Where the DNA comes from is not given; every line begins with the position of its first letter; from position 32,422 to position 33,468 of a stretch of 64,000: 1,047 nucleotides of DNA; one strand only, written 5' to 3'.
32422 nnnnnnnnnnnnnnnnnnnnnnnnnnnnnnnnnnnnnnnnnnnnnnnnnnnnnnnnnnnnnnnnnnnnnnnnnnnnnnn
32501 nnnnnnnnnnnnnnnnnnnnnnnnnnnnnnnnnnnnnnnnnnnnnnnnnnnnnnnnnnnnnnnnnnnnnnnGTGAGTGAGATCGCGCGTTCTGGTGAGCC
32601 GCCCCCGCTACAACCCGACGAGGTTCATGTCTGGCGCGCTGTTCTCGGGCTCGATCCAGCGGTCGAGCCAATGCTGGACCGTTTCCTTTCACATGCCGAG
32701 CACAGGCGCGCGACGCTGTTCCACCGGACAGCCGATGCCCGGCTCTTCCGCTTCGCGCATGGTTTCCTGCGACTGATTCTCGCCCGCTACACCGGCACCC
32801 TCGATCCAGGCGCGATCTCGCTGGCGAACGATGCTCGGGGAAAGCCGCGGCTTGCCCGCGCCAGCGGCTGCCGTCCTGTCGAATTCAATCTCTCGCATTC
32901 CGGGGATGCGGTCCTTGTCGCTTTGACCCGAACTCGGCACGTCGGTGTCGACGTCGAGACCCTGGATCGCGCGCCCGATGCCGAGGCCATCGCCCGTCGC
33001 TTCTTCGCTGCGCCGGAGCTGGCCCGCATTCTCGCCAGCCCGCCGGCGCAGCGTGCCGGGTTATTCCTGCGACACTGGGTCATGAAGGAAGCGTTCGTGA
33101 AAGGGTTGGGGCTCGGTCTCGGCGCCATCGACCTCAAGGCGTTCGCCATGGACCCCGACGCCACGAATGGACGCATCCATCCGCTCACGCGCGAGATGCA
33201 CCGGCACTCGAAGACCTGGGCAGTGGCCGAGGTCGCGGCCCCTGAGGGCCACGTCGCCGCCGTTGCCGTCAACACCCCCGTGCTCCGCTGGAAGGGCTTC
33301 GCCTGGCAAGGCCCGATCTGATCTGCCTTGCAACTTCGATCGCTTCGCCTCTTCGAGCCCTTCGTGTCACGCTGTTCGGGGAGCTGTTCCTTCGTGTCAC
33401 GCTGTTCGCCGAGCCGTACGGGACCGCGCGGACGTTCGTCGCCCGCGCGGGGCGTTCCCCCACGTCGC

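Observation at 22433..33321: NRPS operon primed by an oxalate-CoA-ligase-like adenylase-carrier fusion plus an ICL/PEPM-family lyase: candidate N-oxalyl (small dicarboxyl) dipeptide pathway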

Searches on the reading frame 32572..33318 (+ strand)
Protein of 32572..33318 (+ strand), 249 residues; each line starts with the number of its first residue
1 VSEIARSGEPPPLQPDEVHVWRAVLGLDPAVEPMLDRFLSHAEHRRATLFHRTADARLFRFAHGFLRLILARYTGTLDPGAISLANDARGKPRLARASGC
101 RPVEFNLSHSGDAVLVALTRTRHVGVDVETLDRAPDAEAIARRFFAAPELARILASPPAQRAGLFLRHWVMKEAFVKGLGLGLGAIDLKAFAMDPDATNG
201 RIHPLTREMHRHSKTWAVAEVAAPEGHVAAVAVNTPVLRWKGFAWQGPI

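Call 7: search_protein_families(library=pfam, proteins=[window:32572-33318:+])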
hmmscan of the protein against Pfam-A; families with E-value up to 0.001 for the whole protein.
window:32572-33318:+ (249 aa): 2 families
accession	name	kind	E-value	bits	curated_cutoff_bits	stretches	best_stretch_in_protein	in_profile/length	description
PF01648.25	ACPS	-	1.5e-17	64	25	1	124-231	2-110/111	4'-phosphopantetheinyl transferase superfamily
PF22624.1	AASDHPPT_N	-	4e-07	30.6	27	1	37-117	15-96/100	4'-phosphopantetheinyl transferase, N-terminal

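Call 8: search_protein_families(library=ncbifam, proteins=[window:32572-33318:+])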
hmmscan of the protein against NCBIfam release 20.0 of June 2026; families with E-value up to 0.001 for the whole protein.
window:32572-33318:+ (249 aa): 5 families
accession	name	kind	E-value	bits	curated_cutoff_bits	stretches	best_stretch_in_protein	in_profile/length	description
NF042922.1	4PPT_HetI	equivalog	8.2e-39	133.3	370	1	13-239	14-230/235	4'-phosphopantetheinyl transferase HetI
NF007676.0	PRK10351.1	equivalog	1.1e-14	54.5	174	1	83-180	50-144/195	4'-phosphopantetheinyl transferase AcpT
TIGR00556.1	pantethn_trn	domain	2.8e-10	40.4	45.35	1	123-233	4-120/128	phosphopantetheine--protein transferase domain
NF047349.1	4PPT_AusB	equivalog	3.2e-05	23.5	225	1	78-184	59-153/205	aureusimine biosynthesis 4'-phosphopantetheinyl transferase AusB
NF011253.0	PRK14659.1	equivalog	0.00071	20.2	156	0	161-187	48-75/123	holo-[acyl-carrier-protein] synthase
